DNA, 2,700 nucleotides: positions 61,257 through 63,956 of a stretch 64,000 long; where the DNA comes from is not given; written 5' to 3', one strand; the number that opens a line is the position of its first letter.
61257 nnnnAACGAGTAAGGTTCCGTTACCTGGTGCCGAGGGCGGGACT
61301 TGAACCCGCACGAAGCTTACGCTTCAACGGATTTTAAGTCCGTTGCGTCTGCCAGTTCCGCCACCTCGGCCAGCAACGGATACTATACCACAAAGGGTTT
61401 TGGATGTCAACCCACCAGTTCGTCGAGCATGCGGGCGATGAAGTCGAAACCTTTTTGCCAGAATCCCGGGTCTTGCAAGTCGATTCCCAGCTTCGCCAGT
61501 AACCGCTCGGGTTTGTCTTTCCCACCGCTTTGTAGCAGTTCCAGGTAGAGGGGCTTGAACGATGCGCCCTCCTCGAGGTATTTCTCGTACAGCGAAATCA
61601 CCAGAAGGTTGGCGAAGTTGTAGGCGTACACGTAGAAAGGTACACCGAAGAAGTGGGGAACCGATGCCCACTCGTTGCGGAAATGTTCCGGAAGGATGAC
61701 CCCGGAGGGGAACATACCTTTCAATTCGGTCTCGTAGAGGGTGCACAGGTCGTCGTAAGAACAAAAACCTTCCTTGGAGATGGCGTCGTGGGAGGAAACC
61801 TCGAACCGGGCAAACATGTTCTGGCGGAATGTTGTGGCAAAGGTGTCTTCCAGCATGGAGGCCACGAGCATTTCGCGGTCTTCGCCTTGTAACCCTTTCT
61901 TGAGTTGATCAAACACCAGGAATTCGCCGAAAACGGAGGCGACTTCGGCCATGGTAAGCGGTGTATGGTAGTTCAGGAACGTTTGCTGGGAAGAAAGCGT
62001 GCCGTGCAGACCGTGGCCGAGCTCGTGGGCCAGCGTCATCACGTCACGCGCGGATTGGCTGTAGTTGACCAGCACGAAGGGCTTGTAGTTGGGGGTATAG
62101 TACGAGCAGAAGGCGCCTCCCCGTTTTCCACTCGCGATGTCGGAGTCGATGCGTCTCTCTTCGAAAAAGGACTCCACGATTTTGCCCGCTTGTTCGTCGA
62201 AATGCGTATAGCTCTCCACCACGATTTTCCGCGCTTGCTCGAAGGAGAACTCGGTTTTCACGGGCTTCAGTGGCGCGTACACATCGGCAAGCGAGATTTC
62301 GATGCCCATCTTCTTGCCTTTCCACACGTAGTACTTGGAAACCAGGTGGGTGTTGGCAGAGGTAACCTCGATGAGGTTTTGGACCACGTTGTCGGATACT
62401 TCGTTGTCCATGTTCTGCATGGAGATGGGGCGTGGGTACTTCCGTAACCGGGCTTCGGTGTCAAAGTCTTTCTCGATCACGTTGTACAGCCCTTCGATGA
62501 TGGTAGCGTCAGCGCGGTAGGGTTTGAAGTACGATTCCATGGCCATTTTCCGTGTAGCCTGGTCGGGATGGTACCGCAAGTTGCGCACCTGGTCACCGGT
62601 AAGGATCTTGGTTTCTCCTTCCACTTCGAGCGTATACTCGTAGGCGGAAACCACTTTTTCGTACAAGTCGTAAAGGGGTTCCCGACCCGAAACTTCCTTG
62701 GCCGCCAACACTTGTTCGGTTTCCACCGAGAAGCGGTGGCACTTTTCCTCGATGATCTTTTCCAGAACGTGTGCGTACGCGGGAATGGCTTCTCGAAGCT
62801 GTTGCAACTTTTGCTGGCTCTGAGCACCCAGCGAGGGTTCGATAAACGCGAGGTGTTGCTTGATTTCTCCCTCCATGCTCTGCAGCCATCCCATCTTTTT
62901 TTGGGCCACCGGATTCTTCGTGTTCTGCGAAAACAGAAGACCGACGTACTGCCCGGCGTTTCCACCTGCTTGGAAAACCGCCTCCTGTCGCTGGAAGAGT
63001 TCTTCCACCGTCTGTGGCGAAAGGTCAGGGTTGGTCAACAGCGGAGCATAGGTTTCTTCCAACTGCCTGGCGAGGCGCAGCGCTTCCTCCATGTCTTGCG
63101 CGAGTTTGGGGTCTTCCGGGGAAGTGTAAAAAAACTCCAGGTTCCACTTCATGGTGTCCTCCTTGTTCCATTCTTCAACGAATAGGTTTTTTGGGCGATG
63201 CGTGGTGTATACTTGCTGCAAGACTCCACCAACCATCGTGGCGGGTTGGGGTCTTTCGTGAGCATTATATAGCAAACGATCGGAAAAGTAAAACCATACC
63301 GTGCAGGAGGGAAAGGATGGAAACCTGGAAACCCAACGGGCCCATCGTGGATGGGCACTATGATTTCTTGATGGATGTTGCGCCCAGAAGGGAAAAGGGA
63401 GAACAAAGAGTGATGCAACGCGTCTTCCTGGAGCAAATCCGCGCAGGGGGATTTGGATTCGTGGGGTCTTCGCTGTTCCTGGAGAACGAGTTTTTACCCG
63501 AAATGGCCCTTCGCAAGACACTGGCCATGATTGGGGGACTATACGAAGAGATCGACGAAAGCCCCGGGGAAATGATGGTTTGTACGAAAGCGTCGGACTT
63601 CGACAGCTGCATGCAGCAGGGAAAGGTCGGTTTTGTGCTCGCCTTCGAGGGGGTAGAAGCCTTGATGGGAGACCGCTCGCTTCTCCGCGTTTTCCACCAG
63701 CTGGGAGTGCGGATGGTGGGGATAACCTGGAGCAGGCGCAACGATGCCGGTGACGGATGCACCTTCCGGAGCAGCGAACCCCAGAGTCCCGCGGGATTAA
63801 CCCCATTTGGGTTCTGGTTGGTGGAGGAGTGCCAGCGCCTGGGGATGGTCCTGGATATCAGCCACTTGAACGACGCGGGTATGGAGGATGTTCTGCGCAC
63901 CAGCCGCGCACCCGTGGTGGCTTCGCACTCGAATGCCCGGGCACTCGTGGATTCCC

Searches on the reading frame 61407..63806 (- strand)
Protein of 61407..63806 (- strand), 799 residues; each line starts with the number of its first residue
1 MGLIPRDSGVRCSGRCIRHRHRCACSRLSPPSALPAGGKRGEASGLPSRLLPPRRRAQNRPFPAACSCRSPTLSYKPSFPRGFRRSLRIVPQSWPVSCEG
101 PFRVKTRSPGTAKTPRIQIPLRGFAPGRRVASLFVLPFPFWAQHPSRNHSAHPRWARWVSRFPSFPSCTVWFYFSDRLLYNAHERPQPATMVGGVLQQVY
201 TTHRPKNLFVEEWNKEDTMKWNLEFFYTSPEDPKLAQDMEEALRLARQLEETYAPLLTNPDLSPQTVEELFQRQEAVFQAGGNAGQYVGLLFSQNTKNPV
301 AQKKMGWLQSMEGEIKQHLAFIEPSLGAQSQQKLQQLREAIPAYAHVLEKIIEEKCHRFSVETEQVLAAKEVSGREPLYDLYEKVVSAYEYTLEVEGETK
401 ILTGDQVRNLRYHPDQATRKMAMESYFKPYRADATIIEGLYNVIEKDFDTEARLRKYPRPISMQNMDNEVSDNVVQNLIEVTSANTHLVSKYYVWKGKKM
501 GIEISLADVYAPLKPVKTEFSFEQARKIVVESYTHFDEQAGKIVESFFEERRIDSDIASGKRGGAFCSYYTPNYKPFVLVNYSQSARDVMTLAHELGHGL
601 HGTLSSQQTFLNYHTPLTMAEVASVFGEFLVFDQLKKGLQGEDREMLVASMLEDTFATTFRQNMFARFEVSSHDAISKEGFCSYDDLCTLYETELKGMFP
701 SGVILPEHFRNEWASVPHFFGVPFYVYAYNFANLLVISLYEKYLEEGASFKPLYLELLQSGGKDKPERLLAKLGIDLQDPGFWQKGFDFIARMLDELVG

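Call 62: search_protein_families(library=pfam, proteins=[window:61407-63806:-], max_evalue=0.00001)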
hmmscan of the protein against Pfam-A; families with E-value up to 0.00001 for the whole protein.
window:61407-63806:- (799 aa): 2 families
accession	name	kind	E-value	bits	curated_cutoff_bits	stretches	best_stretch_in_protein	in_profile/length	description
PF01432.26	Peptidase_M3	-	1.2e-46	160.5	27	1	410-787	2-455/457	Peptidase family M3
PF08439.15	Peptidase_M3_N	-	5.4e-07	30.2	25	1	330-387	6-66/70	Oligopeptidase F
